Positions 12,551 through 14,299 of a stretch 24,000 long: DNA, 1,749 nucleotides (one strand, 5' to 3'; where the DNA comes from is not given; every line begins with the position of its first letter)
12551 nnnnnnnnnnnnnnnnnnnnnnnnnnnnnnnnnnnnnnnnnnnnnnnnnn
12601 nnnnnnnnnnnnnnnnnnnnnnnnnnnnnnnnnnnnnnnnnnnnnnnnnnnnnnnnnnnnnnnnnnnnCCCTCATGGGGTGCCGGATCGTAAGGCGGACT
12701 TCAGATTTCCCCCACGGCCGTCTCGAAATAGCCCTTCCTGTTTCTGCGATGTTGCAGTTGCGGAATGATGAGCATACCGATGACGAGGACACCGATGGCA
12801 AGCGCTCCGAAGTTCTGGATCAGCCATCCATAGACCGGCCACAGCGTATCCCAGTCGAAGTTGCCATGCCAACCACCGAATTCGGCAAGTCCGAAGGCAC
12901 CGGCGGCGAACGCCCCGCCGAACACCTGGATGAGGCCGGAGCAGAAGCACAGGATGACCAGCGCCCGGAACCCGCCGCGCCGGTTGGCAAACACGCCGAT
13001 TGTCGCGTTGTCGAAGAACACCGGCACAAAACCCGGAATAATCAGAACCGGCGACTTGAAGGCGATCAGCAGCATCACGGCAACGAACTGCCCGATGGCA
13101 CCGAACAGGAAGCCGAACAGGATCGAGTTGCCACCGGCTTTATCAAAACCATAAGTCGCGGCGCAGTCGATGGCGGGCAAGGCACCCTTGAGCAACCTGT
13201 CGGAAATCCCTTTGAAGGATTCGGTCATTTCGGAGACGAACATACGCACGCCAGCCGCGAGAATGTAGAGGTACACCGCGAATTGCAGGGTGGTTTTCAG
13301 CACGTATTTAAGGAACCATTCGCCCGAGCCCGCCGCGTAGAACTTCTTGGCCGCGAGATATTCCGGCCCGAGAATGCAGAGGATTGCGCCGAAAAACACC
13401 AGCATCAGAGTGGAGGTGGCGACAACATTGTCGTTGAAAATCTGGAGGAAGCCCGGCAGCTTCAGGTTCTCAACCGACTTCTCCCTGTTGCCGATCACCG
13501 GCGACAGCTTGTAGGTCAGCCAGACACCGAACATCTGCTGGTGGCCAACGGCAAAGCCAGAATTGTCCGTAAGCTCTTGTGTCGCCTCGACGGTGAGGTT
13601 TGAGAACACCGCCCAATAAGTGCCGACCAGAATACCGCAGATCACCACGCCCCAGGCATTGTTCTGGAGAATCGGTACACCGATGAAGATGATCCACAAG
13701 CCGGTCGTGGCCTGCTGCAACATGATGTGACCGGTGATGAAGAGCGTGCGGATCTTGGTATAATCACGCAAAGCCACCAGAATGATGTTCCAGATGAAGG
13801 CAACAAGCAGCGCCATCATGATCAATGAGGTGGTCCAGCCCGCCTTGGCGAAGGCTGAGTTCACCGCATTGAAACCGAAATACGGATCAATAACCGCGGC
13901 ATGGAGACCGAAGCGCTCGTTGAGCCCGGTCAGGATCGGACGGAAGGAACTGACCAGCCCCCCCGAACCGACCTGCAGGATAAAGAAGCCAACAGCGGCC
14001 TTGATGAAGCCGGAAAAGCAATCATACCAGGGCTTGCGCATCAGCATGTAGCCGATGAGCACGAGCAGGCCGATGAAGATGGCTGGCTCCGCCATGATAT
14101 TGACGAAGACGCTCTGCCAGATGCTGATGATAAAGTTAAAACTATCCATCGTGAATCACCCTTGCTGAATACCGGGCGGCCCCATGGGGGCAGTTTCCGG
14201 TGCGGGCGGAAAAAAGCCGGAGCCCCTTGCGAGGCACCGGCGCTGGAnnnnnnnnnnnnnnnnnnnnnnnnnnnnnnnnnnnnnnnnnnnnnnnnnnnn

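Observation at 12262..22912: About 10.6 kb of accessory DNA splits the conserved zapA-ssrS-ygfA block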

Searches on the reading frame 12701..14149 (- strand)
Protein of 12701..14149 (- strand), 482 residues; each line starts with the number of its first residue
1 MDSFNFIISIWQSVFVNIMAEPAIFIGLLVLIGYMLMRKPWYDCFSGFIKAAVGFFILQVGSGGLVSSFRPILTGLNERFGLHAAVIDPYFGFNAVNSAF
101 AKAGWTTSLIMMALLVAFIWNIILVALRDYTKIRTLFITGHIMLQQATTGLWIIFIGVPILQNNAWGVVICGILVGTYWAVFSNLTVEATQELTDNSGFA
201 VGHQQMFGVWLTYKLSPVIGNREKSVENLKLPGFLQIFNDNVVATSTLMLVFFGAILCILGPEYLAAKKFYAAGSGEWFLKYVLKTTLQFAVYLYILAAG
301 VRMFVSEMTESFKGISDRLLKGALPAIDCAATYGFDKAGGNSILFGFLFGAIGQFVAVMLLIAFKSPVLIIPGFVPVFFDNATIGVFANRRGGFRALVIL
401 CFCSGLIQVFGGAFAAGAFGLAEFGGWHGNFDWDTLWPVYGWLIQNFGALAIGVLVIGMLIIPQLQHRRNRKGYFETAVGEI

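Call 5: search_protein_families(library=pfam, proteins=[window:12701-14149:-])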
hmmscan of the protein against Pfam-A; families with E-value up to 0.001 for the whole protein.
window:12701-14149:- (482 aa): 1 family
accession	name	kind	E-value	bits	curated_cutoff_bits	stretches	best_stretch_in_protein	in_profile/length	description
PF03611.19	EIIC-GAT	-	3.7e-108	362.6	24.2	1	17-424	1-386/394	PTS system sugar-specific permease component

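Call 15: find_homologous_proteins(query=window:12701-14149:-)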
Query window:12701-14149:- (482 aa): 4341 proteins with E <= 0.001 among 8000 candidates; the best 120 are listed.
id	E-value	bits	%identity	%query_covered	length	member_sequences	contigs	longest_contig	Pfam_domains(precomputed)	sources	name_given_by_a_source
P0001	0.0e+0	1073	100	100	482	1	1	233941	PF03611.20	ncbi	-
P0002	7.1e-256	868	81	98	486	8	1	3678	PF03611.20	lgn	-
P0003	3.6e-254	862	79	99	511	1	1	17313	PF03611.20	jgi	jgi:PTS system ascorbate-specific IIC component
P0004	5.4e-247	839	77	97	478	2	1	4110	PF03611.20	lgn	-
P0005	2.0e-245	834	76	99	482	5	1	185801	PF03611.20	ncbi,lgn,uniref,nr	ncbi:PTS ascorbate transporter subunit IIC [Uliginosibacterium gangwonense]|uniref:PTS ascorbate tra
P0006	1.5e-243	827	75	99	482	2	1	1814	PF03611.20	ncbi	-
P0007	1.8e-243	827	77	97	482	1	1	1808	PF03611.20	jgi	jgi:PTS system ascorbate-specific IIC component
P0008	1.1e-242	824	75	98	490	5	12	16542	PF03611.20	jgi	jgi:PTS system ascorbate-specific IIC component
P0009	1.1e-239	815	73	99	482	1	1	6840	PF03611.20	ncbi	-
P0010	8.9e-239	812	74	98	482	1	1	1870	PF03611.20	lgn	-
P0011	2.8e-229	780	70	100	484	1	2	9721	PF03611.20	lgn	-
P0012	4.5e-227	773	71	99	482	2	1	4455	PF03611.20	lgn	-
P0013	1.7e-224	764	70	99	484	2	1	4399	PF03611.20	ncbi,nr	ncbi:MAG TPA: PTS ascorbate transporter subunit IIC [Telmatospirillum sp.]|nr:PTS ascorbate transpor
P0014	4.3e-223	760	69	98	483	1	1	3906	PF03611.20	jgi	jgi:PTS system ascorbate-specific IIC component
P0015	9.6e-223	759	70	98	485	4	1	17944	PF03611.20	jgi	jgi:ascorbate PTS system EIIC component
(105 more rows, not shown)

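Call 16: find_encoding_contigs(protein=P0001, flank=10000, max_places=4)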
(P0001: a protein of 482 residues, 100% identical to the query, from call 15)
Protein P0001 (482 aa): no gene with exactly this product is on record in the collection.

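Call 17: find_encoding_contigs(protein=P0003, flank=10000, max_places=4)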
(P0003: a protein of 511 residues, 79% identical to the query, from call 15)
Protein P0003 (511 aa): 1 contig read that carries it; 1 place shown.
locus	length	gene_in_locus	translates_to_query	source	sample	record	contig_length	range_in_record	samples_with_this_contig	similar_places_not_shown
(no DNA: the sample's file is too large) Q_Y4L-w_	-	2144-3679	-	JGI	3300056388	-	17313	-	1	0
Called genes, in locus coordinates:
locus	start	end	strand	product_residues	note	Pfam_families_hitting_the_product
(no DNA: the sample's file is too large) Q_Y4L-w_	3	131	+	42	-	?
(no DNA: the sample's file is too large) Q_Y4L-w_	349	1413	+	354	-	PF13483:Lactamase_B_3, PF12706:Lactamase_B_2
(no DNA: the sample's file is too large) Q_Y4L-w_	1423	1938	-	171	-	-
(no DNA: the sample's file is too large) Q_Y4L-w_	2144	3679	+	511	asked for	PF03611:EIIC-GAT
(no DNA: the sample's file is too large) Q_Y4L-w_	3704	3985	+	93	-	PF02302:PTS_IIB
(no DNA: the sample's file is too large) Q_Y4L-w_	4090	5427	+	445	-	PF02264:LamB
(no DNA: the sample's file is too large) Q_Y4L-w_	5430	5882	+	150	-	PF00359:PTS_EIIA_2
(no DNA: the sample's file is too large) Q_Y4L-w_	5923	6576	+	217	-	PF00215:OMPdecase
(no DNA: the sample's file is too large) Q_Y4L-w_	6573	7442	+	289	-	PF01261:AP_endonuc_2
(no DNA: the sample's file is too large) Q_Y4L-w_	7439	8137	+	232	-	PF00596:Aldolase_II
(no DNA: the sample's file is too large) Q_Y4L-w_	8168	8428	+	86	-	PF00381:PTS-HPr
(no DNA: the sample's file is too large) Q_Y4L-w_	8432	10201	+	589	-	PF05524:PEP-utilisers_N, PF00391:PEP-utilizers, PF02896:PEP-utilizers_C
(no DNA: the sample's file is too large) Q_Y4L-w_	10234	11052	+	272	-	PF00392:GntR (weak), PF01047:MarR (weak), PF25212:HVO_A0114 (faint), PF25213:HVO_A0261_N (weak), PF08220:HTH_DeoR, PF08279:HTH_11, PF00455:DeoRC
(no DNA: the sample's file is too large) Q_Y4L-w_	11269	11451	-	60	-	-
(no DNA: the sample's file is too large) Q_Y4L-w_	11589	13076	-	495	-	PF14691:Fer4_20, PF00070:Pyr_redox, PF01266:DAO (weak), PF07992:Pyr_redox_2, PF12831:FAD_oxidored (weak), PF01593:Amino_oxidase, PF13450:NAD_binding_8, PF07992:Pyr_redox_2, +6 more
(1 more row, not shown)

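Call 18: find_encoding_contigs(protein=P0005, flank=10000, max_places=4)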
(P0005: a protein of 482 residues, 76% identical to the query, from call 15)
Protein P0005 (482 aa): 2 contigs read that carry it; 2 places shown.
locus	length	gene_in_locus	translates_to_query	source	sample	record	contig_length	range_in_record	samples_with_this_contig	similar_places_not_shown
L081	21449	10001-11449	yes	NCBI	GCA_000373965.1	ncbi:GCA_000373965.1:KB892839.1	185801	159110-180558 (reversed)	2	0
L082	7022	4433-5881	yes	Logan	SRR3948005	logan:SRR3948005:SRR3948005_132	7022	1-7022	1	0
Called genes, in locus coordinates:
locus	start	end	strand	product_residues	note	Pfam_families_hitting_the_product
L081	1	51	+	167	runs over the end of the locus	PF06891:P2_Phage_GpR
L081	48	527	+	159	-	PF05069:Phage_tail_S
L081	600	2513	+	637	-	-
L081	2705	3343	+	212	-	-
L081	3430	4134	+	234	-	PF04717:Phage_base_V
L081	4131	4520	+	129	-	-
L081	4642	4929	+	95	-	-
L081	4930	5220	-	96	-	PF00589:Phage_integrase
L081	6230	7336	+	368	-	PF00494:SQS_PSY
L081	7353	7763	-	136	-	-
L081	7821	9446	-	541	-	PF00672:HAMP (faint), PF00015:MCPsignal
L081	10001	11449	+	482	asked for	PF03611:EIIC-GAT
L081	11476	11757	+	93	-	PF02302:PTS_IIB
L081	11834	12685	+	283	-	PF00702:Hydrolase, PF08282:Hydrolase_3, PF12710:HAD (faint), PF05116:S6PP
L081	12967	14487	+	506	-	-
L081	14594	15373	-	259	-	PF01022:HTH_5 (weak), PF25213:HVO_A0261_N, PF00392:GntR (weak), PF08220:HTH_DeoR, PF00455:DeoRC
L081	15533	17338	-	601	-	PF05524:PEP-utilisers_N, PF00391:PEP-utilizers, PF02896:PEP-utilizers_C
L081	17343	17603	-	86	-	PF00381:PTS-HPr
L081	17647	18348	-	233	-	PF00596:Aldolase_II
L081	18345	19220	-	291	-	PF01261:AP_endonuc_2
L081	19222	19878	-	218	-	PF00215:OMPdecase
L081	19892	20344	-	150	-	PF00359:PTS_EIIA_2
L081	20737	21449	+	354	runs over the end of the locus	PF13483:Lactamase_B_3, PF12706:Lactamase_B_2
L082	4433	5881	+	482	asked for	PF03611:EIIC-GAT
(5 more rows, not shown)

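Call 20: find_encoding_contigs(protein=P0133, flank=10000, max_places=4)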
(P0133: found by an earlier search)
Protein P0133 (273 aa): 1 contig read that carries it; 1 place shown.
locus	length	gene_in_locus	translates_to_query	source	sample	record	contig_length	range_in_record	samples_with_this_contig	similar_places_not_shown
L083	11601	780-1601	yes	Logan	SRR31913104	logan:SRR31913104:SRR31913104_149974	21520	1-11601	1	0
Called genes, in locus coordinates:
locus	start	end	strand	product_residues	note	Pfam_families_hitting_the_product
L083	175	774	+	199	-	PF01812:5-FTHF_cyc-lig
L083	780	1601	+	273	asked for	PF00149:Metallophos (weak), PF13277:YmdB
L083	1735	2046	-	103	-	PF23544:AtuA_ferredoxin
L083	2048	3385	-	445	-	PF07287:AtuA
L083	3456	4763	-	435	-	PF03553:Na_H_antiporter (weak), PF03600:CitMHS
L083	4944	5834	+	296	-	PF00126:HTH_1, PF03466:LysR_substrate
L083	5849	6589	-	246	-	PF09992:NAGPA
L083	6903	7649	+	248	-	PF20772:TACO1_YebC_N, PF01709:Transcrip_reg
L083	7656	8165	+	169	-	PF02075:RuvC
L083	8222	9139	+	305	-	PF04187:Cofac_haem_bdg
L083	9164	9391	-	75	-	-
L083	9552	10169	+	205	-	PF01330:RuvA_N, PF14520:HHH_5, PF07499:RuvA_C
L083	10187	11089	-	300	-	PF00892:EamA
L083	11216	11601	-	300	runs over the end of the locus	PF00892:EamA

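Call 21: find_encoding_contigs(protein=P0132, flank=10000, max_places=4)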
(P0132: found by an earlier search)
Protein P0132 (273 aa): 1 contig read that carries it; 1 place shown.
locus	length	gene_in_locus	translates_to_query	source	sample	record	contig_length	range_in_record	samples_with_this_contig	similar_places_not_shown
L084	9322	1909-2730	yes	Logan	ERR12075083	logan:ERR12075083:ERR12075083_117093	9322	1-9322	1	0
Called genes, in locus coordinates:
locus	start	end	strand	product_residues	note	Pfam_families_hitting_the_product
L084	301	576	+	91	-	PF13747:DUF4164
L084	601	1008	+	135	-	PF05164:ZapA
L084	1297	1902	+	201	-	PF01812:5-FTHF_cyc-lig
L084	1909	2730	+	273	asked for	PF00149:Metallophos (weak), PF13277:YmdB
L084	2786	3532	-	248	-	PF09992:NAGPA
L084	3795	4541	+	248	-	PF20772:TACO1_YebC_N, PF01709:Transcrip_reg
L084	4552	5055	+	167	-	PF02075:RuvC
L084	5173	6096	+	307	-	PF04187:Cofac_haem_bdg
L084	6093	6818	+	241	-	PF08003:Methyltransf_9 (weak), PF13489:Methyltransf_23, PF01728:FtsJ (weak), PF13649:Methyltransf_25, PF13847:Methyltransf_31, PF08241:Methyltransf_11, PF08242:Methyltransf_12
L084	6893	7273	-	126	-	PF02661:Fic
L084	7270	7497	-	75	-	-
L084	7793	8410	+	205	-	PF01330:RuvA_N, PF14520:HHH_5, PF07499:RuvA_C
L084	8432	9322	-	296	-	?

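Call 22: find_encoding_contigs(protein=P0121, flank=10000, max_places=4)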
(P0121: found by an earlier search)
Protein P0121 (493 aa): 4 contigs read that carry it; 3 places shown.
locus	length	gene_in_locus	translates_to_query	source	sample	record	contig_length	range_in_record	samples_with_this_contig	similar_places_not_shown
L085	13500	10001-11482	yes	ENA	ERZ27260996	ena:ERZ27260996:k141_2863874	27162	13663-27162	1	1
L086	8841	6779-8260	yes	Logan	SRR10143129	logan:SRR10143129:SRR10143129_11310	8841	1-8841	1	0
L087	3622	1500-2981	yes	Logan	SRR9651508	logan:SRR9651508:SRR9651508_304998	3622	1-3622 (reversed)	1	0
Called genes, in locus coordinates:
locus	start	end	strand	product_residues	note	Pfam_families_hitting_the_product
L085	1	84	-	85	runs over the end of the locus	PF13619:KTSC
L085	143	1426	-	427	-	PF03600:CitMHS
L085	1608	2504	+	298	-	PF00126:HTH_1, PF03466:LysR_substrate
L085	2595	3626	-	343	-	-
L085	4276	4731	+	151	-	PF00359:PTS_EIIA_2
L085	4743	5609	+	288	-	PF01261:AP_endonuc_2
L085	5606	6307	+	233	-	PF00596:Aldolase_II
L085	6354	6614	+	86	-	PF00381:PTS-HPr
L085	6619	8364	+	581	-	PF05524:PEP-utilisers_N, PF00391:PEP-utilizers, PF02896:PEP-utilizers_C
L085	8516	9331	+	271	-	PF00392:GntR (faint), PF25213:HVO_A0261_N (weak), PF08220:HTH_DeoR, PF08279:HTH_11 (faint), PF00455:DeoRC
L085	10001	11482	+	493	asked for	PF03611:EIIC-GAT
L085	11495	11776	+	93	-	PF02302:PTS_IIB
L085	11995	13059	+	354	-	PF13483:Lactamase_B_3 (weak), PF12706:Lactamase_B_2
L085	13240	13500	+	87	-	?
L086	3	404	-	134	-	?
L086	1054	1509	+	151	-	PF00359:PTS_EIIA_2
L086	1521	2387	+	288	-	PF01261:AP_endonuc_2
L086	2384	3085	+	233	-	PF00596:Aldolase_II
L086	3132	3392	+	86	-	PF00381:PTS-HPr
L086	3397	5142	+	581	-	PF05524:PEP-utilisers_N, PF00391:PEP-utilizers, PF02896:PEP-utilizers_C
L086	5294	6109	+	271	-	PF00392:GntR (faint), PF25213:HVO_A0261_N (weak), PF08220:HTH_DeoR, PF08279:HTH_11 (faint), PF00455:DeoRC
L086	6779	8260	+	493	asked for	PF03611:EIIC-GAT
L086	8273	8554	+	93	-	PF02302:PTS_IIB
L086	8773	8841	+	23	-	?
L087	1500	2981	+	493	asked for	PF03611:EIIC-GAT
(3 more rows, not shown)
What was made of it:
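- The same gene set occurs in Uliginosibacterium L081, in MAG L085/L086 and in a JGI contig (calls 17, 18, 22).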

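Call 40: search_dna_similar(query=window:12701-14149:-, collection=plasmids, mode=protein, max_rows=15)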
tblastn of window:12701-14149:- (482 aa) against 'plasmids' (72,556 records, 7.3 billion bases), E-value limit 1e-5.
Records with a match: 151; places in all: 169; records where one place covers at least 80% of the query: 128.
Best place of each record, by identity: <60% 151.
By first word of the organism name: Pantoea 56; Enterococcus 27; Escherichia 14; Rahnella 9; Vibrio 8; Salmonella 5; Klebsiella 5; Arsenophonus 5; Listeria 3; Mycoplasmopsis 2; and 16 more.
By predicted mobility (MOB-suite, as given by PLSDB): non-mobilizable 116; conjugative 26; mobilizable 9.
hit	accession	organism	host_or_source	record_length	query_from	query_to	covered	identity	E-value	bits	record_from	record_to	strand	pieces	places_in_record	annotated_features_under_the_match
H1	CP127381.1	Aerococcus tenax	Homo sapiens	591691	5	475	98%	49.6%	6e-134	434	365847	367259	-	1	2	PTS ascorbate transporter subunit IIC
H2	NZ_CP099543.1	Pantoea ananatis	Oryza sativa,cell culture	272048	13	467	94%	41.6%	6e-99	333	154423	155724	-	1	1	ulaA: PTS ascorbate transporter subunit IIC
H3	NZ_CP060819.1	Pantoea ananatis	Laodelphax striatellus,cell ...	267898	13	467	94%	41.6%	6e-99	333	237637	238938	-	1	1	ulaA: PTS ascorbate transporter subunit IIC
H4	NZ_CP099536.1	Pantoea ananatis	Oryza sativa,cell culture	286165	13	467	94%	41.6%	6e-99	333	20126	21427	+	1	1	ulaA: PTS ascorbate transporter subunit IIC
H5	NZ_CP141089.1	Escherichia coli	Homo sapiens,Infected Human Urine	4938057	13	467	94%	41.6%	2e-94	320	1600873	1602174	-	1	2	none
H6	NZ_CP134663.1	Escherichia coli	Larus michahellis,bacteria,cloaca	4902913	13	467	94%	41.6%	2e-94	320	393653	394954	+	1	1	none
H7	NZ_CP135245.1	Escherichia coli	Food,other,Pig ear pet treat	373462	13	467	94%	41.6%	3e-94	319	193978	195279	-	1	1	ulaA: PTS ascorbate transporter subunit IIC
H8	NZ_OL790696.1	Escherichia coli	-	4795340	13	467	94%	41.6%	3e-94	319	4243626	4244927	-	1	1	none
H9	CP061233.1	Escherichia coli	Sheep,cell culture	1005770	13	467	94%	41.6%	4e-94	319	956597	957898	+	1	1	ulaA: PTS ascorbate transporter subunit IIC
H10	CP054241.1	Escherichia coli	Homo sapiens,bone infection of foot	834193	14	467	92%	42.5%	2e-80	326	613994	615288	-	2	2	none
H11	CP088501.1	Escherichia coli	Homo sapiens,blood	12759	13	467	94%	41.1%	3e-93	317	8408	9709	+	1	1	ulaA: PTS ascorbate transporter subunit IIC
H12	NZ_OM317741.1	Salmonella sp.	-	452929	15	461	93%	41.7%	2e-94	320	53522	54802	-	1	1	ulaA: PTS ascorbate transporter subunit IIC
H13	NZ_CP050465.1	Vibrio campbellii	single cell,seawater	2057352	2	438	91%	42.3%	6e-98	330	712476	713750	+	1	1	none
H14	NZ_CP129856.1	Klebsiella pneumoniae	Homo sapiens,whole organism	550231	13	461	93%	40.8%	7e-93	315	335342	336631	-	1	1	ulaA: PTS ascorbate transporter subunit IIC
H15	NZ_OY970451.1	Pantoea sp. Nvir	-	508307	15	467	94%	40.3%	3e-90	308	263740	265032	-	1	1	ulaA: PTS ascorbate transporter subunit IIC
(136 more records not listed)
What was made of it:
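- Tried and rejected: Plasmid vector (call 40). tblastn of UlaA against 72,556 plasmids found nothing above 60% identity.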

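Call 41: search_protein_families(library=ncbifam, proteins=[window:12701-14149:-], max_evalue=1e-10)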
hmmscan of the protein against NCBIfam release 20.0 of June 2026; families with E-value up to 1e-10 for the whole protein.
window:12701-14149:- (482 aa): 7 families
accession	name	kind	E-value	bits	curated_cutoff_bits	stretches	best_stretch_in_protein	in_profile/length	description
NF009552.0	PRK12997.1-4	equivalog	2.4e-153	511.5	921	1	16-471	13-466/477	PTS sugar transporter subunit IIC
NF006919.1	PRK09410.1-1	equivalog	3.3e-119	398.4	380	1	14-444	3-414/415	PTS ascorbate transporter subunit IIC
NF007094.0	PRK09548.1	equivalog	2.1e-113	379.8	687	1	7-442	4-434/598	PTS ascorbate-specific subunit IIBC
NF009550.0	PRK12997.1-1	equivalog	2e-90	303.8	583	1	4-444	4-433/447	PTS sugar transporter subunit IIC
NF009553.0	PRK12997.1-5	subfamily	2.7e-68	230.7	423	1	12-438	5-409/426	PTS sugar transporter subunit IIC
NF009549.0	PRK12996.1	equivalog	6.6e-47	160.2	890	1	14-460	9-436/463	PTS ascorbate transporter subunit IIC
NF009551.0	PRK12997.1-3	equivalog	4.9e-42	144.7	657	1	14-416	7-388/433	PTS sugar transporter subunit IIC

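Call 65: get_annotated_region(hit=H7, flank=6000)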
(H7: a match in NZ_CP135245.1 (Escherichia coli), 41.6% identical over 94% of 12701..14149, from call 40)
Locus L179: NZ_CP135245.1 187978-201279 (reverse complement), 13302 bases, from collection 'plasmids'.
description: Escherichia coli strain OHT76-1 plasmid pOHT76-1_1, complete sequence
organism: Escherichia coli (NCBI taxid 562)
taxonomy: Bacteria; Pseudomonadota; Gammaproteobacteria; Enterobacterales; Enterobacteriaceae; Escherichia; Escherichia coli
host: -; source: Food,other,Pig ear pet treat; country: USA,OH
typing (MOB-suite, as given by PLSDB): non-mobilizable
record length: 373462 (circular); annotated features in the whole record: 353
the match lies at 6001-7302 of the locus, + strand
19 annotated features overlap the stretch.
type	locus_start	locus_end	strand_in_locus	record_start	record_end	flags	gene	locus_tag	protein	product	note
CDS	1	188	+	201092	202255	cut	yjfC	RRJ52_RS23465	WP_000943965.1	glutathionylspermidine synthase family protein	-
CDS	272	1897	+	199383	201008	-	aidB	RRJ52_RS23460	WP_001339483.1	isovaleryl-CoA dehydrogenase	-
CDS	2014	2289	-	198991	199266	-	yjfN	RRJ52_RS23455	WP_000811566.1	DUF1471 family protease activator YjfN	-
CDS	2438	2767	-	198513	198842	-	bsmA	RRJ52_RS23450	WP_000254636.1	biofilm peroxide resistance protein BsmA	-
CDS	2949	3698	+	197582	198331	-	yjfP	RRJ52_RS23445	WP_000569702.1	esterase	GO:0006508 - proteolysis [Evidence IEA]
CDS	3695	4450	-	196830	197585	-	ulaR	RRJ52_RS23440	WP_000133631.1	HTH-type transcriptional regulator UlaR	GO:0006355 - regulation of DNA-templated transcription [Evidence IEA]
CDS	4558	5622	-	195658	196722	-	ulaG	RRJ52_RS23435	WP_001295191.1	L-ascorbate 6-phosphate lactonase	GO:0019854 - L-ascorbic acid catabolic process [Evidence IEA]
CDS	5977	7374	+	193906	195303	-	ulaA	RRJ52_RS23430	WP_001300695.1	PTS ascorbate transporter subunit IIC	-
CDS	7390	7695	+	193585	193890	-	ulaB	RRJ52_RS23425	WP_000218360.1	PTS ascorbate transporter subunit IIB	-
CDS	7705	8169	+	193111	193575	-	ulaC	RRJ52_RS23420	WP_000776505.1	PTS ascorbate transporter subunit IIA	-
CDS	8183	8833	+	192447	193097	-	ulaD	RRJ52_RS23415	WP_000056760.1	3-keto-L-gulonate-6-phosphate decarboxylase UlaD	-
CDS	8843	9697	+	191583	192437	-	ulaE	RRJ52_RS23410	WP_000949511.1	L-ribulose-5-phosphate 3-epimerase UlaE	-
CDS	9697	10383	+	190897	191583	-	ulaF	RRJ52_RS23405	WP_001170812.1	L-ribulose-5-phosphate 4-epimerase UlaF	-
CDS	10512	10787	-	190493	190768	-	yjfY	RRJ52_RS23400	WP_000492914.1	DUF1471 family protein YjfY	-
CDS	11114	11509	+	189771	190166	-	rpsF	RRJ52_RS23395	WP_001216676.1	30S ribosomal protein S6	GO:0006412 - translation [Evidence IEA]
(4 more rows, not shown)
